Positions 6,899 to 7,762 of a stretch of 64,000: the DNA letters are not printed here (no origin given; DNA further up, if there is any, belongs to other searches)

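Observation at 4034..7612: Aminotransferase plus split ComDE-type TPP decarboxylase plus AstE/AspA deacylase next to sarcosine oxidase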

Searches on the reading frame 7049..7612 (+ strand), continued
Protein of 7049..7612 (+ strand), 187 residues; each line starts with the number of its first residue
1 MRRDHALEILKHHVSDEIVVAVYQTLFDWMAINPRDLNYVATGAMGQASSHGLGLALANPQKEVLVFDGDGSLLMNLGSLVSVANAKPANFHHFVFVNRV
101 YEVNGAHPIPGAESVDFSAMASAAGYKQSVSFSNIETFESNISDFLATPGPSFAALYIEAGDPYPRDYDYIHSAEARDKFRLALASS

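Call 51: get_annotated_region(hit=H12, flank=8000)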
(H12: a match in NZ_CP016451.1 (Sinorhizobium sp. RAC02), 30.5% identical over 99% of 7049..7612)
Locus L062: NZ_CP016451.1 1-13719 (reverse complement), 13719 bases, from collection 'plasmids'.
description: Sinorhizobium sp. RAC02 plasmid pBSY16_2, complete sequence
organism: Sinorhizobium sp. RAC02 (NCBI taxid 1842534)
taxonomy: Bacteria; Pseudomonadota; Alphaproteobacteria; Hyphomicrobiales; Rhizobiaceae; Sinorhizobium; Sinorhizobium sp. RAC02
host: -; source: Microbial isolate,Algal phycosphere; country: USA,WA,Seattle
typing (MOB-suite, as given by PLSDB): conjugative; replicon rep_cluster_553; relaxase MOBQ; mating-pair formation MPF_T
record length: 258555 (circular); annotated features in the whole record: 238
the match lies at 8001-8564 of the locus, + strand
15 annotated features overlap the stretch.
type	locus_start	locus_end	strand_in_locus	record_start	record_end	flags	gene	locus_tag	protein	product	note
CDS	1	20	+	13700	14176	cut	trbH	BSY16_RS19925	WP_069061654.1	conjugal transfer protein TrbH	-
CDS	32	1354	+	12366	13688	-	trbI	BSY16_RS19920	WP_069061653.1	IncP-type conjugal transfer protein TrbI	-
CDS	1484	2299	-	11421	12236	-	-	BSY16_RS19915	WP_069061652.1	CoA ester lyase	-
CDS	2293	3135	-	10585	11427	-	-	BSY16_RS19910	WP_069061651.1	MaoC family dehydratase N-terminal domain-containing protein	-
CDS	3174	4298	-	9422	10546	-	-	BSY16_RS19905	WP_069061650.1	CaiB/BaiF CoA-transferase family protein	-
CDS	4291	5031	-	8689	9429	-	-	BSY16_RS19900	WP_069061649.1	NAD(P)H-dependent oxidoreductase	-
CDS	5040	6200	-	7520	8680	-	-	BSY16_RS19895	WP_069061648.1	acyl-CoA dehydrogenase family protein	-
CDS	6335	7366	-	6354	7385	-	-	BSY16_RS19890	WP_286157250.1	LysR substrate-binding domain-containing protein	-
CDS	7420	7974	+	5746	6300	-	-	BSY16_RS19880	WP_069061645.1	thiamine pyrophosphate-binding protein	-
CDS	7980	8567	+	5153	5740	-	-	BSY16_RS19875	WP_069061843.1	thiamine pyrophosphate-dependent enzyme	-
CDS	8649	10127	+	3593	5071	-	-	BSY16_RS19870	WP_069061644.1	aldehyde dehydrogenase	-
CDS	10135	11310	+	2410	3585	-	-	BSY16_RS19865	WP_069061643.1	FAD-binding oxidoreductase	-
CDS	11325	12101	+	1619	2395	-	-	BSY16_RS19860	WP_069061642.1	SDR family oxidoreductase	-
CDS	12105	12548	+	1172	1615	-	-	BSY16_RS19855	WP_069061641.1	VOC family protein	-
CDS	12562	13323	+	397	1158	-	-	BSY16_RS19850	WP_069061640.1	5-oxoprolinase subunit PxpA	GO:0005975 - carbohydrate metabolic process [Evidence IEA]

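Call 76: find_homologous_proteins(query=A1, max_evalue=0.00001)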
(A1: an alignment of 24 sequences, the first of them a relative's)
Query A1 (24 sequences) (221 aa, profile of the alignment): 3175 proteins with E <= 0.00001 among 6716 candidates; the best 120 are listed.
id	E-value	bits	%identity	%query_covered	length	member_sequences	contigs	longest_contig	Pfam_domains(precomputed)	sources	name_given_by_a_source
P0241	2.6e-103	362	39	90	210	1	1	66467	-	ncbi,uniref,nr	ncbi:hypothetical protein [uncultured Ruegeria sp.]|uniref:hypothetical protein n=1 Tax=uncultured R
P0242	5.3e-103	361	40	90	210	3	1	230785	-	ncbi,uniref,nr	ncbi:hypothetical protein [Ruegeria atlantica]|uniref:hypothetical protein n=1 Tax=Ruegeria atlantic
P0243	5.4e-103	361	40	90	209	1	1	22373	-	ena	-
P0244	5.4e-103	361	40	90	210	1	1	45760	-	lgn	-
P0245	7.3e-103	361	39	91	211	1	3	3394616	-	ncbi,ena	-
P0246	7.9e-103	361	39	90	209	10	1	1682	-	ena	-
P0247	1.1e-102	360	39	92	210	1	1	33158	-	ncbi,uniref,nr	ncbi:hypothetical protein HW561_21950 [Rhodobacteraceae bacterium B1Z28]|uniref:Three-Cys-motif part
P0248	1.2e-102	360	40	90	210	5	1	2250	-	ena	-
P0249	1.4e-102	360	38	90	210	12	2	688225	-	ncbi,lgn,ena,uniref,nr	ncbi:hypothetical protein [Ruegeria conchae]|uniref:hypothetical protein n=1 Tax=Ruegeria conchae Ta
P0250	1.5e-102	360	39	90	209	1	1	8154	-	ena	-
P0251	1.8e-102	359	41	89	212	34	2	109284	-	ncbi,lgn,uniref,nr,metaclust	ncbi:hypothetical protein RA19_22855 [Leisingera sp. ANG-M1]|uniref:hypothetical protein n=1 Tax=Lei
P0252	1.9e-102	359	41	90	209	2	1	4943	-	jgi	-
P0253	3.0e-102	359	40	90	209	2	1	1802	-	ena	-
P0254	3.3e-102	359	38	90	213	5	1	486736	-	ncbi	-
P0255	3.9e-102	358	40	90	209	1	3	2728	-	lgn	-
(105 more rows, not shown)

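Call 83: search_solved_structures(query=L017:4294-5649:-, max_evalue=0.001)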
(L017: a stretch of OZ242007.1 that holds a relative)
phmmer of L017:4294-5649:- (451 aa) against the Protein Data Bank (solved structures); distinct sequences matched with E-value up to 0.001: 48.
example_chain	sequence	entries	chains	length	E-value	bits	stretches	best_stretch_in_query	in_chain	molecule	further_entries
7fhr_A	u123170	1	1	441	3.8e-46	160.7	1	19-293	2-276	Putative Phthalate 4,5-dioxygenase, subunit alpha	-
7fjl_A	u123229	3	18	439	1.3e-40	142.4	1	24-206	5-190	Rieske (2Fe-2S) domain protein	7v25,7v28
9ina_A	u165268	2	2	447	2.2e-36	128.5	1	12-380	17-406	Rieske (2Fe-2S) domain protein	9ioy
4nb8_A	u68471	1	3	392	1e-19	73.5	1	42-248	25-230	Terminal oxygenase component of carbazole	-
4nbg_A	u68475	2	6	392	1e-19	73.5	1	42-248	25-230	Terminal oxygenase component of carbazole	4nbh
1ww9_A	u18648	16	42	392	1.1e-19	73.5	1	42-248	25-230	terminal oxygenase component of carbazole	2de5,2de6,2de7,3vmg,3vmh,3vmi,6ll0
4nb9_A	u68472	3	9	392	1.1e-19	73.5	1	42-248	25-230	Terminal oxygenase component of carbazole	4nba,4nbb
4nbf_A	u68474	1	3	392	1.1e-19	73.5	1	42-248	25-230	Terminal oxygenase component of carbazole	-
4nbc_A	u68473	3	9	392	1.1e-19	73.5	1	42-248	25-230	Terminal oxygenase component of carbazole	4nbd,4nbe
3gkq_A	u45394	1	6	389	1.3e-13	53.4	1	42-206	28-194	Terminal oxygenase component of carbazole 1,9a-dioxygenase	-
6icp_A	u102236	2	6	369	2.2e-13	52.7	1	40-202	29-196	Methylxanthine N1-demethylase NdmA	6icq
6ick_A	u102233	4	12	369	2.2e-13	52.6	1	40-202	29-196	Methylxanthine N1-demethylase NdmA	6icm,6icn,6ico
7qwt_A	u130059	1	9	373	4.8e-13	51.5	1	39-209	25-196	Rieske (2Fe-2S) domain protein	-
3gcf_A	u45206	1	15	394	7.6e-13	50.9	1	44-203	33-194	Terminal oxygenase component of carbazole 1,9a-dioxygenase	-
6wn3_A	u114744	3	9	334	5e-12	48.2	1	61-203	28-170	SxtT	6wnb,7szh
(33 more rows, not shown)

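Call 84: predict_structure(alignment_id=A3)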
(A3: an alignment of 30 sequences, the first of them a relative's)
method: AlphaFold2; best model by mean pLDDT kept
length: 210 residues; sequences in the alignment: 30
mean_pLDDT: 89.5   pTM: 0.85
mean pLDDT of the five models: 89.5, 88.1, 85.2, 82.5, 78.1
residues with pLDDT >= 90: 142; 70-90: 56; 50-70: 5; < 50: 7
segments of 3 or more residues with pLDDT < 50: 1-3
pLDDT, mean of each block of 10 residues (from residue 1): 52 91 96 96 96 93 94 96 87 89 93 86 96 96 88 86 97 98 89 92 70
secondary structure, 60 per line:
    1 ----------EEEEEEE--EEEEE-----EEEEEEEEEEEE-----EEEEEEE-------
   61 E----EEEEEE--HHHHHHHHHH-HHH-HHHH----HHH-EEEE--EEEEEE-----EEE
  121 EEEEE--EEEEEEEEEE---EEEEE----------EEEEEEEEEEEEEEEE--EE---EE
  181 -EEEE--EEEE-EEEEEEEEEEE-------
elements in order: E11-17 E20-24 E30-41 E47-53 E66-71 H74-83 H89-92 E101-104 E107-112 E118-125 E128-137 E141-145 E156-171 E182-185 E188-191 E193-203

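Call 87: fold_search(model_id=the predicted structure, library=pdb)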
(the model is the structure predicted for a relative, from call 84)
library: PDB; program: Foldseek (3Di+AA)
matches with E <= 10: 1021; with E <= 0.001: 0
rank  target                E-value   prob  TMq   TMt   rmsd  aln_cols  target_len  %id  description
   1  4fvs_E                1.5e-02  0.20  0.18  0.19  13.2       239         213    8  Crystal structure of a putative lipoprotein (BDI_3050) from Parabacteroides distasonis ATCC 8503 at 2.70 A resolution (released 2012-07-25)
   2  4fvs_A                3.1e-02  0.15  0.19  0.19  13.0       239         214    8  Crystal structure of a putative lipoprotein (BDI_3050) from Parabacteroides distasonis ATCC 8503 at 2.70 A resolution (released 2012-07-25)
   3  4akm_A                3.2e-02  0.28  0.20  0.25  17.2       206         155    8  Crystal structure of the human lysosome-associated membrane protein LAMP-3 (aka DC-LAMP) (released 2012-08-15)
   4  8chx_B                4.7e-02  0.11  0.15  0.16  16.0       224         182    7  Structure and function of LolA from Vibrio cholerae (released 2023-06-21)
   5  6y0f_A                5.3e-02  0.23  0.16  0.06  14.2       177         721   10  Structure of human FAPalpha in complex with linagliptin (released 2021-02-17)
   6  6kaw                  5.6e-02  0.47  0.30  0.19  11.7       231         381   11  Crystal structure of CghA (released 2020-06-24)
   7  8chx_A                6.2e-02  0.11  0.16  0.16  15.2       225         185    8  Structure and function of LolA from Vibrio cholerae (released 2023-06-21)
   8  3fzx                  6.9e-02  0.15  0.23  0.23  12.1       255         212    9  CRYSTAL STRUCTURE OF A PUTATIVE EXPORTED PROTEIN WITH YMCC-LIKE FOLD (BF2203) FROM BACTEROIDES FRAGILIS NCTC 9343 AT 2.2 (released 2009-02-03)
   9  7e5u_C                9.1e-02  0.35  0.28  0.19   9.9       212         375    8  Crystal structure of Phm7 (released 2021-06-30)
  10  7dmo_C                9.6e-02  0.41  0.29  0.19   9.3       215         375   11  Crystal structures of two pericyclases catalyzing [4+2] cycloadditions (released 2021-10-06)
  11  4akm_B                1.2e-01  0.15  0.18  0.23  16.4       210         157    6  Crystal structure of the human lysosome-associated membrane protein LAMP-3 (aka DC-LAMP) (released 2012-08-15)
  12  8bl6                  1.2e-01  0.10  0.15  0.20  15.5       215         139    9  De novo single-chain immunoglobulin dimer scIg12+EF3a (released 2023-10-04)
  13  8j67_A                1.5e-01  0.07  0.15  0.17  15.6       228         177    7  Crystal structure of Toxoplasma gondii M2AP (released 2023-08-30)
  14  7r5k_R0               1.6e-01  0.09  0.17  0.04  18.9       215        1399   10  Human nuclear pore complex (constricted) (released 2022-06-22)
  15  7e5t_B                1.7e-01  0.33  0.30  0.20  11.0       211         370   10  Crystal structure of Fsa2 (released 2021-06-30)
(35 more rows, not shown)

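Call 102: search_protein_families(library=pfam, proteins=[L046:14268-15815:+, L008:16033-17733:+, L052:5292-6599:+, L020:14006-15640:-, L021:17533-19062:-, L048:16944-18494:-, L039:18391-19638:-, L020:12925-14001:-, L025:15373-16038:-, L026:12075-13229:-], max_evalue=0.001)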
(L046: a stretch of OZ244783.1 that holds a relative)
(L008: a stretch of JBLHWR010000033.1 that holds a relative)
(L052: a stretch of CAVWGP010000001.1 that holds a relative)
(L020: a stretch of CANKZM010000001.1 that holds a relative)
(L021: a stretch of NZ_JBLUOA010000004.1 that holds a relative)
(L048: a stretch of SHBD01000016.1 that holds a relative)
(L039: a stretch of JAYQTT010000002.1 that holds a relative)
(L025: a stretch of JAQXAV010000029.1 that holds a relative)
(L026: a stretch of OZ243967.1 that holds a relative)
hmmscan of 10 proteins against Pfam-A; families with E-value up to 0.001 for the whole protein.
L046:14268-15815:+ (515 aa): 1 family
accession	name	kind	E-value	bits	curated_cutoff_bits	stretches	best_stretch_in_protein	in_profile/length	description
PF06253.16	MTTB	-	3.4e-197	655.9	25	1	17-510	8-499/500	Trimethylamine methyltransferase (MTTB)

L008:16033-17733:+ (566 aa): 5 families
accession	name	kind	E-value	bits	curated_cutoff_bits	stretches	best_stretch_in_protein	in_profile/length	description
PF07719.23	TPR_2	-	2.4e-09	37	27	0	435-463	5-33/34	Tetratricopeptide repeat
PF13424.12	TPR_12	-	9.5e-09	35.8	30.1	0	437-497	9-68/77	Tetratricopeptide repeat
PF13428.12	TPR_14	-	4.9e-06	27.2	23.5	0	433-462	3-32/44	Tetratricopeptide repeat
PF14559.12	TPR_19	-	2.7e-05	24.8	25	0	445-497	5-48/68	Tetratricopeptide repeat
PF13181.12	TPR_8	-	3.6e-05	24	25.7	0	435-463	5-33/34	Tetratricopeptide repeat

L052:5292-6599:+ (435 aa): 2 families
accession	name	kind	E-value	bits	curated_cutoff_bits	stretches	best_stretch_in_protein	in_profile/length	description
PF00120.29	Gln-synt_C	-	4e-92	309.4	24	1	98-430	2-342/344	Glutamine synthetase, catalytic domain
PF03951.24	Gln-synt_N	-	0.00022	21.2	33.4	1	14-82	2-71/82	Glutamine synthetase, beta-Grasp domain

L020:14006-15640:- (544 aa): 11 families
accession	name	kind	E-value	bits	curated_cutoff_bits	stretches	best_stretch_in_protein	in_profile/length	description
PF00005.33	ABC_tran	-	4.6e-56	189.7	25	2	297-447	3-137/137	ABC transporter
PF13304.12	AAA_21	-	2e-11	44.9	27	0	154-224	231-303/304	AAA domain, putative AbiEii toxin, Type IV TA system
PF02463.25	SMC_N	-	4.3e-10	39.8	40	1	308-489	27-208/220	RecF/RecN/SMC N terminal domain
PF08352.17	oligo_HPY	-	4.2e-09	37.1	27.1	1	498-530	1-33/65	Oligopeptide/dipeptide transporter, C-terminal region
PF13555.12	AAA_29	-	4e-08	33.3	27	1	304-338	22-54/61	P-loop containing region of AAA domain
PF13401.12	AAA_22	-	2.3e-06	28.4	27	0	304-381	4-33/130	AAA domain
PF20703.3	nSTAND1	-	5.5e-06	26.7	27.1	0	289-339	17-65/379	Novel STAND NTPase 1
PF20720.3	nSTAND3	-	2.1e-05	24.7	27.2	0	301-326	13-38/155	Novel STAND NTPase 3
PF13191.12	AAA_16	-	5.1e-05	24.3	32.6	0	302-348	21-64/167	AAA ATPase domain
PF03193.22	RsgA_GTPase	-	5.6e-05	23.5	30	0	301-327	103-128/174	RsgA GTPase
PF01078.27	Mg_chelatase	-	0.00033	20.5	20.3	1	290-365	7-81/207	Magnesium chelatase, subunit ChlI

L021:17533-19062:- (509 aa): 2 families
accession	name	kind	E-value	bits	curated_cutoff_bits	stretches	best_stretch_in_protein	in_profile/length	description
PF00496.27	SBP_bac_5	-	5.6e-78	263.1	32.4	1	78-422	1-363/368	Bacterial extracellular solute-binding proteins, family 5 Middle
PF10518.14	TAT_signal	-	0.00012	22.2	22.7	1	1-20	1-20/21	TAT (twin-arginine translocation) pathway signal sequence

L048:16944-18494:- (516 aa): 1 family
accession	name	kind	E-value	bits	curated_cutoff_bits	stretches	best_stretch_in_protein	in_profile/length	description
PF00221.24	Lyase_aromatic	-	3.8e-182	606.6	27.3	1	10-470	2-466/466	Aromatic amino acid lyase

L039:18391-19638:- (415 aa): 2 families
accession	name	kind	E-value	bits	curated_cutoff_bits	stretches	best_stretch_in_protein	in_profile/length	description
PF07969.17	Amidohydro_3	-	1.7e-19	71.1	29.7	2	231-389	259-445/472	Amidohydrolase family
PF01979.26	Amidohydro_1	-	7.8e-16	58.7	25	1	75-392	2-321/345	Amidohydrolase family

L020:12925-14001:- (358 aa): 0 families

L025:15373-16038:- (221 aa): 0 families

L026:12075-13229:- (384 aa): 5 families
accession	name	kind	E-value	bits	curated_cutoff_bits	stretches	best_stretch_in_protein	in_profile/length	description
PF13784.11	Fic_N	-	3e-27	94.9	26.7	1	42-122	3-82/82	Fic/DOC family N-terminal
PF02661.23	Fic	-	2.3e-21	76.8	24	1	128-233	1-93/93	Fic/DOC family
PF09397.16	FtsK_gamma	-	6.3e-06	26.3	30.6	1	314-368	7-61/63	Ftsk gamma domain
PF13412.12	HTH_24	-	0.00051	20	21.9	0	328-356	19-47/48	Winged helix-turn-helix DNA-binding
PF12802.13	MarR_2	-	0.00055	20.5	27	0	328-364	22-60/61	MarR family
